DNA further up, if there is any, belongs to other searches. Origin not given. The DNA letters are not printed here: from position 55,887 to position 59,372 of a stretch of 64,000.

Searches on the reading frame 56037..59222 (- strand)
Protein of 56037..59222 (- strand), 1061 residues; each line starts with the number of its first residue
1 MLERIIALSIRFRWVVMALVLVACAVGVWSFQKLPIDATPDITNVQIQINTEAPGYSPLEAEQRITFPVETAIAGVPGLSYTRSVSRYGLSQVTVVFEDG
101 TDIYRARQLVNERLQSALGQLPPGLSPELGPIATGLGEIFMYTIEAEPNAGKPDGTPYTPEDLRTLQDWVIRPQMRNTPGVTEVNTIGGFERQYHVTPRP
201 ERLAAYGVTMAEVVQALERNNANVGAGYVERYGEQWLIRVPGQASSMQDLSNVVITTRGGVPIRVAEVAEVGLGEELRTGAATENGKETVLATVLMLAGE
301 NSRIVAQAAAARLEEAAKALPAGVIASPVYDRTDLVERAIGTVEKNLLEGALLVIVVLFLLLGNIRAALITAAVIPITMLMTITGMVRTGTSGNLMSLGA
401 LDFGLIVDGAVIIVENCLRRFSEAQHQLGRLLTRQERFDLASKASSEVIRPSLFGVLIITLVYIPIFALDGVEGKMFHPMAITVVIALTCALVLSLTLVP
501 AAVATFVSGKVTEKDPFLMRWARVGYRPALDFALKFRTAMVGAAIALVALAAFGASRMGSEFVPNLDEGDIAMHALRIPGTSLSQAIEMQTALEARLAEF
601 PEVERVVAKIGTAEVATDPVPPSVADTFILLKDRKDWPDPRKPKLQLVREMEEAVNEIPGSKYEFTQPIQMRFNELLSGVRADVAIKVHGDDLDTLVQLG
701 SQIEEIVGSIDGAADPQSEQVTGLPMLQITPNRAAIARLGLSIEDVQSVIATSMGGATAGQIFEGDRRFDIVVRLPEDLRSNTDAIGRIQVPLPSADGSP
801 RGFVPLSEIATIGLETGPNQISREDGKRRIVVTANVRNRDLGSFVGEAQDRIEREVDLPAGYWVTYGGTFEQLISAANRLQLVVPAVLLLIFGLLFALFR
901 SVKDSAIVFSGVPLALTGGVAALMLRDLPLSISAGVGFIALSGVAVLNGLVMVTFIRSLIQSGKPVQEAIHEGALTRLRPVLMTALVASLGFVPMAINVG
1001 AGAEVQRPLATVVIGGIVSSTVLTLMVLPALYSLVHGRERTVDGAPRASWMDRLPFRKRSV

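Call 30: find_encoding_contigs(protein=window:56037-59222:-, flank=10000, max_places=3)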
Protein window:56037-59222:- (1061 aa): 22 contigs read that carry it; 3 places shown.
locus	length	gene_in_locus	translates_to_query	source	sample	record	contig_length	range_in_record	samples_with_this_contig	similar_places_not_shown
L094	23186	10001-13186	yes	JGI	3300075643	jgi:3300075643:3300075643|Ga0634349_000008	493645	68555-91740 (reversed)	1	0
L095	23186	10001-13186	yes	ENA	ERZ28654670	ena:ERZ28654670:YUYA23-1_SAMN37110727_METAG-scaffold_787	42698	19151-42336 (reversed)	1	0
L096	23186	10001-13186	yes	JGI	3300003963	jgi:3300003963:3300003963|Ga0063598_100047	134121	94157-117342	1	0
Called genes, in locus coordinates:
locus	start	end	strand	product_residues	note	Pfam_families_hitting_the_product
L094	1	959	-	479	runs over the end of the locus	PF00224:PK, PF02887:PK_C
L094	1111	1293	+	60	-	PF12244:DUF3606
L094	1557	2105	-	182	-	-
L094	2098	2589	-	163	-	-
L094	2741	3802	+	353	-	-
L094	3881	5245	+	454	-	-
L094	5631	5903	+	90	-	PF02583:Trns_repr_metal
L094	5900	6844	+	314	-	PF01545:Cation_efflux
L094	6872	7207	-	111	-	-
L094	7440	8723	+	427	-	PF02321:OEP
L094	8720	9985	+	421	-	PF25971:CzcB_N, PF25954:Beta-barrel_RND_2 (faint), PF25917:BSH_RND, PF25919:BSH_CusB (weak), PF25973:BSH_CzcB, PF25975:CzcB_C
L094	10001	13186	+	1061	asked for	PF00873:ACR_tran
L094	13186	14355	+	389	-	PF01757:Acyl_transf_3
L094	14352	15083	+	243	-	PF13795:HupE_UreJ_2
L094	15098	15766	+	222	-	-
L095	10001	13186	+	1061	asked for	PF00873:ACR_tran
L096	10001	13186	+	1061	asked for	PF00873:ACR_tran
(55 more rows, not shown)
